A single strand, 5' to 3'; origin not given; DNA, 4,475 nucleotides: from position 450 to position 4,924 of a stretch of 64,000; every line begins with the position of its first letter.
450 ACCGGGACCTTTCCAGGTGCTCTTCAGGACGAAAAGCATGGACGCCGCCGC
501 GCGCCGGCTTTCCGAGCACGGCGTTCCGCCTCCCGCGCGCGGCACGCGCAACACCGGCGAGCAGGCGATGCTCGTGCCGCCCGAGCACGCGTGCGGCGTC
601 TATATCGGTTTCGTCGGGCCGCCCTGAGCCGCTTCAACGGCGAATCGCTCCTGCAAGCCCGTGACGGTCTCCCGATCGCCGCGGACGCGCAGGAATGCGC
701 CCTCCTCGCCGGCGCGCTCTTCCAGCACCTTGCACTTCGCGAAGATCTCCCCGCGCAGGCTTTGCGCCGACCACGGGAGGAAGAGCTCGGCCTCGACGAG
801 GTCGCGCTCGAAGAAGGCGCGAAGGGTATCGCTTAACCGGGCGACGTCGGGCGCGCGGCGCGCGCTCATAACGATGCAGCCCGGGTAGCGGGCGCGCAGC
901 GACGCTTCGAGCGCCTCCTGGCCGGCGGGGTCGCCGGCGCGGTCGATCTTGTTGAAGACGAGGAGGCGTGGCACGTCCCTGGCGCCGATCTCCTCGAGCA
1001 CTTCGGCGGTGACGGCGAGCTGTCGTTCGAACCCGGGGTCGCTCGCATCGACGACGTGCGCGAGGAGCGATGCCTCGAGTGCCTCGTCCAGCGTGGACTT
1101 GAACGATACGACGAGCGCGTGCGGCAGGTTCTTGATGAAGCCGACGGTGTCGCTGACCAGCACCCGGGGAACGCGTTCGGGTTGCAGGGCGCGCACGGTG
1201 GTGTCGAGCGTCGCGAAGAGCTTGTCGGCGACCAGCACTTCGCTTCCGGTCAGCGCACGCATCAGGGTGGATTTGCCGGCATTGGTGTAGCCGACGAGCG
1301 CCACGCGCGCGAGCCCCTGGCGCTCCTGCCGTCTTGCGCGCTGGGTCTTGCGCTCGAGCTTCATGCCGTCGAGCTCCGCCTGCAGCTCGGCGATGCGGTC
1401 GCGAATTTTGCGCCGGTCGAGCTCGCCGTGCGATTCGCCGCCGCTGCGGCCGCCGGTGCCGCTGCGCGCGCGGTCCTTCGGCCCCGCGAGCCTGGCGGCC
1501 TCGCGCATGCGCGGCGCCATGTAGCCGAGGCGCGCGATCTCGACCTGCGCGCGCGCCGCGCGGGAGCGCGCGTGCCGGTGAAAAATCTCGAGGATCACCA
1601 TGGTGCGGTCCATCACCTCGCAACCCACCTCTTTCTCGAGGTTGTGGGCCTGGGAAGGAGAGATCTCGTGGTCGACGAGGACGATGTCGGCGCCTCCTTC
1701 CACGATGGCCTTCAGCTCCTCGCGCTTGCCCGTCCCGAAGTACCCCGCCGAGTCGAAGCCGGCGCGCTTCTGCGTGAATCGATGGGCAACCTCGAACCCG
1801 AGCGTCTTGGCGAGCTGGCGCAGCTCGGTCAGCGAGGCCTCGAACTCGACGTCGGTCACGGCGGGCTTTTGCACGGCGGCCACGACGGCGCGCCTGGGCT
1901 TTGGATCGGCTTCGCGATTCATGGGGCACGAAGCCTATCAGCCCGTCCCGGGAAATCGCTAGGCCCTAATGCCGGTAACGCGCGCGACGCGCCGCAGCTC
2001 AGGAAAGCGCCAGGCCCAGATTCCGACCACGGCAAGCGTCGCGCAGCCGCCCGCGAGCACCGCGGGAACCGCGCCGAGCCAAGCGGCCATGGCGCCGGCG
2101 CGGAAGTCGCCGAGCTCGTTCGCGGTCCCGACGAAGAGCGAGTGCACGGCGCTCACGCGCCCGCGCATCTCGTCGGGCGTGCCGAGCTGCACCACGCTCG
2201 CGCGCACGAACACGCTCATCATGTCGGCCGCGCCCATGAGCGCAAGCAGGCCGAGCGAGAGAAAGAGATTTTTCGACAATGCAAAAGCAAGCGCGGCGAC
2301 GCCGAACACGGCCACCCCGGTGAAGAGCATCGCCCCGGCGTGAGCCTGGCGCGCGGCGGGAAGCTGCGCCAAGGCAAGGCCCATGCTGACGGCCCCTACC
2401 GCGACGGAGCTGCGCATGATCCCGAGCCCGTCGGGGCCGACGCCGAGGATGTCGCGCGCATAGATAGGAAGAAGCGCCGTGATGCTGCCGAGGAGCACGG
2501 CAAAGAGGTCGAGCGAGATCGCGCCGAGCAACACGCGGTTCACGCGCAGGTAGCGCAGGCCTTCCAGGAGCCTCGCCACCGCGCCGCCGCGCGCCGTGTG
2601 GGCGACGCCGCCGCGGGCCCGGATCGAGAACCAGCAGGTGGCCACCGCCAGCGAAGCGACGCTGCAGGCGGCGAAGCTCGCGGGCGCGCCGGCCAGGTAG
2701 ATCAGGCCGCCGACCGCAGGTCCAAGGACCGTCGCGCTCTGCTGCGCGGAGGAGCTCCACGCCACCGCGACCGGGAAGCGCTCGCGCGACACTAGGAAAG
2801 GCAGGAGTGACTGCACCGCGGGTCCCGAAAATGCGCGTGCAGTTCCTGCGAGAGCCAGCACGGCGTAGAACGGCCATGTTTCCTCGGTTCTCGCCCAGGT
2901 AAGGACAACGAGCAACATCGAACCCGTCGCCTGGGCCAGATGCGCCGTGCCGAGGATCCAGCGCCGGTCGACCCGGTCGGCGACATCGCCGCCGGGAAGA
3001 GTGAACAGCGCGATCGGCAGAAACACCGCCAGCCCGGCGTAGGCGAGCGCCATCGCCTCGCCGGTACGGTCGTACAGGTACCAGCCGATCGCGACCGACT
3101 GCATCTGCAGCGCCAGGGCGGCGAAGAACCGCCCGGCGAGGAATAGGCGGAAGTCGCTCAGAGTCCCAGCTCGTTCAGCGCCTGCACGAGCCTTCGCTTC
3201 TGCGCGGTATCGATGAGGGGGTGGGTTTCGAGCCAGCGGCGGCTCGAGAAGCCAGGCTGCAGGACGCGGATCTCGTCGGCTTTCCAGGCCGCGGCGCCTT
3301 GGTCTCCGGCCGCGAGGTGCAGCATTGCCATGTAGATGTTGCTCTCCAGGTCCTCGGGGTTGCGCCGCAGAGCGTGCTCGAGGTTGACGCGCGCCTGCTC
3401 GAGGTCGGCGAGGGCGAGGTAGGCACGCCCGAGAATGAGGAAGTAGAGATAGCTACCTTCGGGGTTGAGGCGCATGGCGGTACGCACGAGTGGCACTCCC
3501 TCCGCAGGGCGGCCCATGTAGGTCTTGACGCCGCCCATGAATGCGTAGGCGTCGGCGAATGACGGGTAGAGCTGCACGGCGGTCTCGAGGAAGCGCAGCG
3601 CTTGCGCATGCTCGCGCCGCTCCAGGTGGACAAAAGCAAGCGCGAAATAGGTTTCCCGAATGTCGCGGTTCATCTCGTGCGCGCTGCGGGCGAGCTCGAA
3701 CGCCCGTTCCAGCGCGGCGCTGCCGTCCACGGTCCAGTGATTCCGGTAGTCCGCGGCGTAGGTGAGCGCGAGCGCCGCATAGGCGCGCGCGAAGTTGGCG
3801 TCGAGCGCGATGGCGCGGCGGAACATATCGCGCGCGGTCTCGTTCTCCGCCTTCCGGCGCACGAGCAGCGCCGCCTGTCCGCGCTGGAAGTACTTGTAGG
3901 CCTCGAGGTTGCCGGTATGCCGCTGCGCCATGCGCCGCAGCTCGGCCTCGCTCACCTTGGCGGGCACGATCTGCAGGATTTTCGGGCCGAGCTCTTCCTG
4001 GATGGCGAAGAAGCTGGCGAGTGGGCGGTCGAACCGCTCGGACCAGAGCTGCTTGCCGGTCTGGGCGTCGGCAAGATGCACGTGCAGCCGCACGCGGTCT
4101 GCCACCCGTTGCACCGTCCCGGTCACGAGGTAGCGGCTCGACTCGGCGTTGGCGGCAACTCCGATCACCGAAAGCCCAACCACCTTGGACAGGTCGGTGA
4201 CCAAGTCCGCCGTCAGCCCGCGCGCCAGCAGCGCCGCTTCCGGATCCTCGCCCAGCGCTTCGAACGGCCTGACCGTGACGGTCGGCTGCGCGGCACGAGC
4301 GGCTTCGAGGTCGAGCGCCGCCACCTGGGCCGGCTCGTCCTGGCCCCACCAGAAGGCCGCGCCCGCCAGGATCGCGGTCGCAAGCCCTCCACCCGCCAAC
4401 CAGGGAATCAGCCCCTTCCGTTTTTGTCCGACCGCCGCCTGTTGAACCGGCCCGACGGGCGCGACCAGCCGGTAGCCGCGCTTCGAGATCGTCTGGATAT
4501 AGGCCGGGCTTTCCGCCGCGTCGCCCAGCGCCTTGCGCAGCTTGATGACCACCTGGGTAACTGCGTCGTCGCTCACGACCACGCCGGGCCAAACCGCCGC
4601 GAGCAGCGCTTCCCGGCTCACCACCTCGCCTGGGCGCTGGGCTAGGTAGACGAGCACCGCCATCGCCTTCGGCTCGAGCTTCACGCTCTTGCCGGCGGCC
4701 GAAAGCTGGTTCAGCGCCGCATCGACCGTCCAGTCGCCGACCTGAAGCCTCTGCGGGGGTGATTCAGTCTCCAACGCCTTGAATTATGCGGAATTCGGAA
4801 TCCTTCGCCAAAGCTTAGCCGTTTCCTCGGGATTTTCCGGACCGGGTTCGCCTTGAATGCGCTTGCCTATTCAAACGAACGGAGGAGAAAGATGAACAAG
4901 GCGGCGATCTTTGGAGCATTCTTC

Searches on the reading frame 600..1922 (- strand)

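Call 7: search_protein_families(library=pfam, proteins=[window:600-1922:-], max_evalue=0.001)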
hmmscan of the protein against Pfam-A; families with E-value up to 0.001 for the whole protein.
window:600-1922:- (440 aa): 4 families
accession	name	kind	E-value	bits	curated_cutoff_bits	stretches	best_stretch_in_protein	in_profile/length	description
PF13167.11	GTP-bdg_N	-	4.8e-29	101.2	25.4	1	28-114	1-88/89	GTP-binding GTPase N-terminal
PF01926.29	MMR_HSR1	-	1.5e-19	70.6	21.9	1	206-325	1-113/113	50S ribosome-binding GTPase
PF16360.10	GTP-bdg_M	-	9e-18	65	29.5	1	117-198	1-79/79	GTP-binding GTPase Middle Region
PF02421.24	FeoB_N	-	6.2e-08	32.7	27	1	206-364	2-153/156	Ferrous iron transport protein B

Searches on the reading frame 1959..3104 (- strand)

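Call 7: search_protein_families(library=pfam, proteins=[window:1959-3104:-], max_evalue=0.001)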
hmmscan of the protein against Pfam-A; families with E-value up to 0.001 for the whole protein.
window:1959-3104:- (381 aa): 2 families
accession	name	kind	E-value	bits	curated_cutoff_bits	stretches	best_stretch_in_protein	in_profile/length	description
PF05977.19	MFS_3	-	5.9e-34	117.8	27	1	1-367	28-393/524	Transmembrane secretion effector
PF07690.21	MFS_1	-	6.9e-26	91.4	33.4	1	3-326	16-340/347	Major Facilitator Superfamily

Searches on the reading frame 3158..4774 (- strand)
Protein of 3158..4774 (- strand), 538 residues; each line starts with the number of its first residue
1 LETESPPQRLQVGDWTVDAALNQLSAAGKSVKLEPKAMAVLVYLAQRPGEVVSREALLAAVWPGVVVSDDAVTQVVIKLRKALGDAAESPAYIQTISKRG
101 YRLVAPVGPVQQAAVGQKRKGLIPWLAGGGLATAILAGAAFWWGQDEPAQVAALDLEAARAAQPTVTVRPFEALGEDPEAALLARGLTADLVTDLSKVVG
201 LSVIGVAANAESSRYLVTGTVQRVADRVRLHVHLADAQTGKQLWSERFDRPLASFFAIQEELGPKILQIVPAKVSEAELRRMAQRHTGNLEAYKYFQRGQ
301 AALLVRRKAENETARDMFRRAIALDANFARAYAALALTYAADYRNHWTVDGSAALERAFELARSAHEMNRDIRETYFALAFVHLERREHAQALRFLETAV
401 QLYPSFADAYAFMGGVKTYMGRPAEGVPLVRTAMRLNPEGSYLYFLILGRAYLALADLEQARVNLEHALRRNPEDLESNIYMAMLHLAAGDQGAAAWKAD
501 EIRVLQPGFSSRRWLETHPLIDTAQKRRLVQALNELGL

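Call 7: search_protein_families(library=pfam, proteins=[window:3158-4774:-], max_evalue=0.001)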
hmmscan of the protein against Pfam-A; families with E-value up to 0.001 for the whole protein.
window:3158-4774:- (538 aa): 9 families
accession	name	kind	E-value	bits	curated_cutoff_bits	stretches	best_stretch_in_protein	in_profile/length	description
PF00486.34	Trans_reg_C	-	2.7e-19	69.4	26.2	1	28-103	1-77/77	Transcriptional regulatory protein, C terminal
PF13431.12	TPR_17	-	2e-08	34.3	24.4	0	318-341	2-25/34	Tetratricopeptide repeat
PF13181.12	TPR_8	-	8.8e-08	32.2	25.7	0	446-475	5-34/34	Tetratricopeptide repeat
PF13424.12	TPR_12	-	1.4e-06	28.9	30.1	1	353-404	24-76/77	Tetratricopeptide repeat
PF13428.12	TPR_14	-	2.2e-06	28.2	23.5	0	374-413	2-41/44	Tetratricopeptide repeat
PF14559.12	TPR_19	-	4.6e-06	27.3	25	0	421-475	5-58/68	Tetratricopeptide repeat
PF07719.23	TPR_2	-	1.4e-05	25.2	27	0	374-405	2-33/34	Tetratricopeptide repeat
PF00515.34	TPR_1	-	2e-05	24.6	27.8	0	374-406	2-34/34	Tetratricopeptide repeat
PF13414.12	TPR_11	-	5.1e-05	23.3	26.8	0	310-340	9-39/42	TPR repeat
